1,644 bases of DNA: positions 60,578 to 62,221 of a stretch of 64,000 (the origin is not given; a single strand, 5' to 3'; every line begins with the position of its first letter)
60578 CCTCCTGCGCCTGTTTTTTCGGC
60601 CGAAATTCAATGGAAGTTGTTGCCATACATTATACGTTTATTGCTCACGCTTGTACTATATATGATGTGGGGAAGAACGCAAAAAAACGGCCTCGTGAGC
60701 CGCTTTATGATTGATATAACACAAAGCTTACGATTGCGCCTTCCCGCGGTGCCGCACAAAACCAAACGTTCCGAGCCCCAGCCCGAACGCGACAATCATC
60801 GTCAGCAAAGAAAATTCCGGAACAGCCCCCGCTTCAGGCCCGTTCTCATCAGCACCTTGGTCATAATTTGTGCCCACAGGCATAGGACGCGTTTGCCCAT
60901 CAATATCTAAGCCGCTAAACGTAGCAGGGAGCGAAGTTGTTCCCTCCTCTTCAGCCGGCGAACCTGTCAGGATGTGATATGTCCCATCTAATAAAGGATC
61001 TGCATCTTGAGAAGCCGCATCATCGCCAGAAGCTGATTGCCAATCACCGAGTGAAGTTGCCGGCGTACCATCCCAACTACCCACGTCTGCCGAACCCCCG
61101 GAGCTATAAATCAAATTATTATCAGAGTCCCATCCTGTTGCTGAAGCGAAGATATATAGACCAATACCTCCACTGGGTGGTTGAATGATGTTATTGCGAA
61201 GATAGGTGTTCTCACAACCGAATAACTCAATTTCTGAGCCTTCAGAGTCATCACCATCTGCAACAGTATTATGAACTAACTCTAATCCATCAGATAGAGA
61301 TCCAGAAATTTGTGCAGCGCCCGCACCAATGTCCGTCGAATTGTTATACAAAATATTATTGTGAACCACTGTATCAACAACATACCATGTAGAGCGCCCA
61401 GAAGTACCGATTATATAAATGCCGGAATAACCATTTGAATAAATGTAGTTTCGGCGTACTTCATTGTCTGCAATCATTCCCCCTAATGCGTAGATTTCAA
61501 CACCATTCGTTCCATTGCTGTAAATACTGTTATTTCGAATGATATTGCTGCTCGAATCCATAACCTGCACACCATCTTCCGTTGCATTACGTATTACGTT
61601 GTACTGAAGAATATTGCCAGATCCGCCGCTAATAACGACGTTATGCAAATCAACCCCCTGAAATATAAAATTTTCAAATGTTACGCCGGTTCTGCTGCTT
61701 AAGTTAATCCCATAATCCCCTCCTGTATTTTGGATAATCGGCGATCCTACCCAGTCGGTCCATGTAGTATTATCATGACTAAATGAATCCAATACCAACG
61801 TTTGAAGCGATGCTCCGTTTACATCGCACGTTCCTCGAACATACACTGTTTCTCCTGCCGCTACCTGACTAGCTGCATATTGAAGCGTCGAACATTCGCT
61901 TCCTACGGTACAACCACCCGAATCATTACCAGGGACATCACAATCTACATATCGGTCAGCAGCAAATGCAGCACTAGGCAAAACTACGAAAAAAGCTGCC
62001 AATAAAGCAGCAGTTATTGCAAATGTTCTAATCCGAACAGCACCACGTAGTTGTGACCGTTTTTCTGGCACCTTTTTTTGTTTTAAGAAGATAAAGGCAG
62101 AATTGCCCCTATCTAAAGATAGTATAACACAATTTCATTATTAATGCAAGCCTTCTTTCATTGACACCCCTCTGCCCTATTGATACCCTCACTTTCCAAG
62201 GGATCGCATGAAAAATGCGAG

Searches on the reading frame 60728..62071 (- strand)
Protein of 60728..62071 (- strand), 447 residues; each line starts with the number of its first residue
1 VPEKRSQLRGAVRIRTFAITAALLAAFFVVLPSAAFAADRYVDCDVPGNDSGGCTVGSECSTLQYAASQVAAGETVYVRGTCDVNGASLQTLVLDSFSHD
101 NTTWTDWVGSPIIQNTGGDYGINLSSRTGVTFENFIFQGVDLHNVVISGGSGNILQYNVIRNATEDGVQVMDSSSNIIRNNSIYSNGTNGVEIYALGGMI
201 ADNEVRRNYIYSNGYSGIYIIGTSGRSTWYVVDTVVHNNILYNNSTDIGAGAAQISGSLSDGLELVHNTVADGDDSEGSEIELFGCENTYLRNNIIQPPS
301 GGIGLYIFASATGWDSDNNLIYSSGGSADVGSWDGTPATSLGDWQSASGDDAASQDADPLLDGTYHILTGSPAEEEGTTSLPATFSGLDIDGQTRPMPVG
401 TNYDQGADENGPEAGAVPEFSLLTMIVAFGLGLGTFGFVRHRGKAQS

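Call 95: search_protein_families(library=pfam, proteins=[window:60728-62071:-], max_evalue=0.001)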
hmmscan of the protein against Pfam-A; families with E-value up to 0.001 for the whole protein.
window:60728-62071:- (447 aa): 3 families
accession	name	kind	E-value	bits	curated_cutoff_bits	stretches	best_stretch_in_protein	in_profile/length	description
PF13229.12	Beta_helix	-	5.3e-15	55.8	25.9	1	116-269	21-157/158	Right handed beta helix region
PF05048.19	NosD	-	2.6e-11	43.8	23.6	1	112-246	51-174/212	Periplasmic copper-binding protein (NosD)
PF08480.16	Disaggr_assoc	-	0.00013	22.4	22.6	1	202-276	3-77/194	Disaggregatase related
